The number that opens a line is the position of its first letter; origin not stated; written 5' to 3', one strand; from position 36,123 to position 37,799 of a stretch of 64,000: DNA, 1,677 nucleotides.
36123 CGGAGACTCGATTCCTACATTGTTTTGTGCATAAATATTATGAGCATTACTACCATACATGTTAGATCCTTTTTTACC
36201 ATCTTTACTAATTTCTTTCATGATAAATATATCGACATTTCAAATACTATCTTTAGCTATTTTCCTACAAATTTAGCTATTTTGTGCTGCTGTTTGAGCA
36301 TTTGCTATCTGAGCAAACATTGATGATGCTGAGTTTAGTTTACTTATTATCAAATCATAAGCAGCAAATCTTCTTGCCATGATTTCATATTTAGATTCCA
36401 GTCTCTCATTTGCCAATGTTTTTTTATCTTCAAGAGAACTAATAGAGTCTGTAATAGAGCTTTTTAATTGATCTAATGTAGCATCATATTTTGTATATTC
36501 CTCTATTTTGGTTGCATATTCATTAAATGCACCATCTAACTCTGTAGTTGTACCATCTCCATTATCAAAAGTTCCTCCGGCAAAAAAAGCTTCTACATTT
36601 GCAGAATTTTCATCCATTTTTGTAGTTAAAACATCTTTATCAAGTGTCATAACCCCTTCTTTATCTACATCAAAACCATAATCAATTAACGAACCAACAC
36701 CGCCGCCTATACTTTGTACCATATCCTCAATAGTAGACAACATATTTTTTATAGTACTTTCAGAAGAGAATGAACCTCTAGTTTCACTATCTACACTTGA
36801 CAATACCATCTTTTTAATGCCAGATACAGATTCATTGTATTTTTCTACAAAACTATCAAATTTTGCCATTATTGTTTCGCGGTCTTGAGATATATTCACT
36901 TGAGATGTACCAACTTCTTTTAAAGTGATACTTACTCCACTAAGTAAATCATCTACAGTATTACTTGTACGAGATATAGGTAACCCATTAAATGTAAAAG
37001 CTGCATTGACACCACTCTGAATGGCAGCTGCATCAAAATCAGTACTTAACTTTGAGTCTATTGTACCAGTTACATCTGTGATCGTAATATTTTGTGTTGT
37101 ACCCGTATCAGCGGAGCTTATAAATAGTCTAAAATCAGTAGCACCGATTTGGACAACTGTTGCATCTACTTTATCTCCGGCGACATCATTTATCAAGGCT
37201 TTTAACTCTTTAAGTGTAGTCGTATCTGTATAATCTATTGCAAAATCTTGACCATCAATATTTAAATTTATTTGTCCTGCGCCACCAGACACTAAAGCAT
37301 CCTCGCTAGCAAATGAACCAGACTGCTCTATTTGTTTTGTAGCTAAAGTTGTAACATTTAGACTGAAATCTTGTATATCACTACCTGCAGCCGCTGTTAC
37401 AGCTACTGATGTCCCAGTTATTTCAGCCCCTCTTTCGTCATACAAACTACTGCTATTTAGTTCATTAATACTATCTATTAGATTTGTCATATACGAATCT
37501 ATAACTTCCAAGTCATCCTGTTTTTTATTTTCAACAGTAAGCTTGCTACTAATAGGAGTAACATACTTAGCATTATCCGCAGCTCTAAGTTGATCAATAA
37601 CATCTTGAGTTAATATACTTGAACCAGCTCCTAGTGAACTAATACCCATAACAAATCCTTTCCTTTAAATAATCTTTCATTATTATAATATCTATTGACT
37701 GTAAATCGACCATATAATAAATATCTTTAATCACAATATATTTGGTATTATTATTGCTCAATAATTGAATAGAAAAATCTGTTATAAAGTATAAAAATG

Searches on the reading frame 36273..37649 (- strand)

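Call 8: search_protein_families(library=ncbifam, proteins=[window:36273-37649:-], max_evalue=0.00001)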
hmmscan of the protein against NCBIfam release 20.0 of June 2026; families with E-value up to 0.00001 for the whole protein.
window:36273-37649:- (458 aa): 6 families
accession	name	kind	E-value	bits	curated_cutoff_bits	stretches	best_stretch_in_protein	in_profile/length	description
NF009400.1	PRK12765.1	equivalog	4.2e-72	243.6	448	3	3-198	6-207/596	flagellar filament capping protein FliD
NF006282.1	PRK08453.1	equivalog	6.8e-68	229.7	500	2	204-442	424-669/673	flagellar filament capping protein FliD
NF005955.1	PRK08032.1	equivalog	1.1e-34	120.2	387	1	2-447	3-462/465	flagellar filament capping protein FliD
NF005281.0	PRK06798.1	equivalog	1.2e-18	67.4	375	1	51-431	60-423/440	flagellar hook-associated protein 2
NF005833.0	PRK07737.1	equivalog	2.4e-17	63.2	444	1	36-281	36-294/501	flagellar hook-associated protein 2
NF005188.0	PRK06664.1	equivalog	9.2e-15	54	469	1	187-284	364-463/661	flagellar hook-associated protein FliD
